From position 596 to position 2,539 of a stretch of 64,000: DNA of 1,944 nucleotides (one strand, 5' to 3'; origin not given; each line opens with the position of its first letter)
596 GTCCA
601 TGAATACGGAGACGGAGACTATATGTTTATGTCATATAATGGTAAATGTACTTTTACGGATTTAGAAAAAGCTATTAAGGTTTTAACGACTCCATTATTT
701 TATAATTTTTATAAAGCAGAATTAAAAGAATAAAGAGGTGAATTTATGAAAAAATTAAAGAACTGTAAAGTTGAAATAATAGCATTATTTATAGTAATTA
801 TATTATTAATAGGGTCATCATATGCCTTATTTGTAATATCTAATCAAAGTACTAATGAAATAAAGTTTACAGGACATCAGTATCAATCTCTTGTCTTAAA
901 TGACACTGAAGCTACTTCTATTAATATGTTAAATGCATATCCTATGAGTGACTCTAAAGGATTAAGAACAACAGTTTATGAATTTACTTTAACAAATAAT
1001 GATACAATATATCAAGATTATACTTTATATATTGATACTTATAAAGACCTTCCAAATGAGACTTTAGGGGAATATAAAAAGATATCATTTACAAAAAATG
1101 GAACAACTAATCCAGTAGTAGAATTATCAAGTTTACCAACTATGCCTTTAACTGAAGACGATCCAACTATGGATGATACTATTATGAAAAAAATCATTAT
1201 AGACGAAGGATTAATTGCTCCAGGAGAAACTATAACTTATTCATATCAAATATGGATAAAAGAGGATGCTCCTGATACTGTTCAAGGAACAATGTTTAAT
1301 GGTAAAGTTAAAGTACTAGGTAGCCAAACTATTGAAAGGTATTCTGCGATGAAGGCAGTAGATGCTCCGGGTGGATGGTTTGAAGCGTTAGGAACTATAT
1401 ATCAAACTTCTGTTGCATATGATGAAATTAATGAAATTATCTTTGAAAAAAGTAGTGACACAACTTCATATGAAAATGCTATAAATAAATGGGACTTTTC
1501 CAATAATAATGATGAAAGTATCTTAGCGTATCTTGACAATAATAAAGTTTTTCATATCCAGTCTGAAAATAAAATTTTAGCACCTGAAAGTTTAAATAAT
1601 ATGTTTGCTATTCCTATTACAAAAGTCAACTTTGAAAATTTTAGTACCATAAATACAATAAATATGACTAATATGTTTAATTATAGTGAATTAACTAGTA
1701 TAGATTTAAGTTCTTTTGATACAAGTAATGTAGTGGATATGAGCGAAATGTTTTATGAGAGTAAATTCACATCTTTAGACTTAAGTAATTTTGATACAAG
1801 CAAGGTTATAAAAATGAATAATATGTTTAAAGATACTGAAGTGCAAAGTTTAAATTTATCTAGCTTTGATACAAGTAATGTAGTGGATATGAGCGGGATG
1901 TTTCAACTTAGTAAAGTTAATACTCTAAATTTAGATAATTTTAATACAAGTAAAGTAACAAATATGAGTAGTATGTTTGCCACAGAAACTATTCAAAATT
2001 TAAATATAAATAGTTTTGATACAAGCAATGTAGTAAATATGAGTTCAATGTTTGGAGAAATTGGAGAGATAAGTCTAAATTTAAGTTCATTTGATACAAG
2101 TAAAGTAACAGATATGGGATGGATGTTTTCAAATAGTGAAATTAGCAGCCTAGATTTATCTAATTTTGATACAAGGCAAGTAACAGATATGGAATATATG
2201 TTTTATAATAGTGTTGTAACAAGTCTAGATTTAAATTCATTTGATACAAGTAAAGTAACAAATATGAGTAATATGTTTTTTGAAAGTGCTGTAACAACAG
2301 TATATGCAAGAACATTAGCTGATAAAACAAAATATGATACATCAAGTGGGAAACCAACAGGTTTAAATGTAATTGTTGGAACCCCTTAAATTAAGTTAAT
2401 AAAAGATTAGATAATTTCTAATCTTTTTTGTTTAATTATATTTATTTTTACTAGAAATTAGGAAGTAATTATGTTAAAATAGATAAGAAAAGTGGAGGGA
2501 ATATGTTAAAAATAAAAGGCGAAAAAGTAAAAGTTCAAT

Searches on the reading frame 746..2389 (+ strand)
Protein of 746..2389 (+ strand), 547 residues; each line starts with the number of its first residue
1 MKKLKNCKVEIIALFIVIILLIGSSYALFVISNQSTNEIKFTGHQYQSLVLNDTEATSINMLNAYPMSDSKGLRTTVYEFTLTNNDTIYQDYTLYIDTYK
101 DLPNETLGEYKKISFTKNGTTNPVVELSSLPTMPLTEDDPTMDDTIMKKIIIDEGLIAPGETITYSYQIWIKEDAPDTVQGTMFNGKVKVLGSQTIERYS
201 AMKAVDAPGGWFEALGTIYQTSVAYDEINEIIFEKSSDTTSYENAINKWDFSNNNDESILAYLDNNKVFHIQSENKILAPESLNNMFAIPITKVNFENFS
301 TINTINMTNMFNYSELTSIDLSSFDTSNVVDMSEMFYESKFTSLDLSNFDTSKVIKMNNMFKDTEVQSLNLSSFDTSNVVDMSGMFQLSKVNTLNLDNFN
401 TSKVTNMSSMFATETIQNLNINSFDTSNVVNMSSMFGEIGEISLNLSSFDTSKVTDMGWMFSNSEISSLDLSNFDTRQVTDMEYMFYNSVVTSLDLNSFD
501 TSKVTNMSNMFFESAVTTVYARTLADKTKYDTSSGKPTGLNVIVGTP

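Call 8: search_protein_families(library=pfam, proteins=[window:746-2389:+], max_evalue=10)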
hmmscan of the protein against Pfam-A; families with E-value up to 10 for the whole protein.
window:746-2389:+ (547 aa): 3 families
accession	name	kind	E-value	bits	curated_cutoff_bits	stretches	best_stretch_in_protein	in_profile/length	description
PF03382.20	DUF285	-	1.8e-69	231.5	25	4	390-489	12-110/120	Mycoplasma protein of unknown function, DUF285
PF23952.1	LRR_EndoS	-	0.00026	21.6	27.9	2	374-435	30-92/116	Endo-beta-N-acetylglucosaminidase EndoS LRR domain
PF01827.32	FTH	-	0.0089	16.2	22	2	380-425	8-54/141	FTH domain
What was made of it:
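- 746..2389 (+): Paralogous non-pilin DUF285/PARCEL surface protein (547 aa, ordinary signal anchor); the likely donor family of the grafted module. PF03382 E 1.8e-69 (call 8).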

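Call 77: search_protein_families(library=ncbifam, proteins=[window:746-2389:+], max_evalue=0.01)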
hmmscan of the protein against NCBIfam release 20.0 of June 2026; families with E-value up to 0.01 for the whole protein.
window:746-2389:+ (547 aa): 2 families
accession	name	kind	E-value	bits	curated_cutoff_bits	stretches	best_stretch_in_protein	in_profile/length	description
TIGR02167.2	Liste_lipo_26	repeat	4.5e-50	166.7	30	8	462-484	4-26/26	PARCEL repeat-containing surface protein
NF045896.1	Mbov_0838_LP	exception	4.2e-25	88.6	500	3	420-514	263-357/433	Mbov_0838 family PARCEL repeat surface lipoprotein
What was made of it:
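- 746..2389 (+): TIGR02167 gives 8 stretches (call 77).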
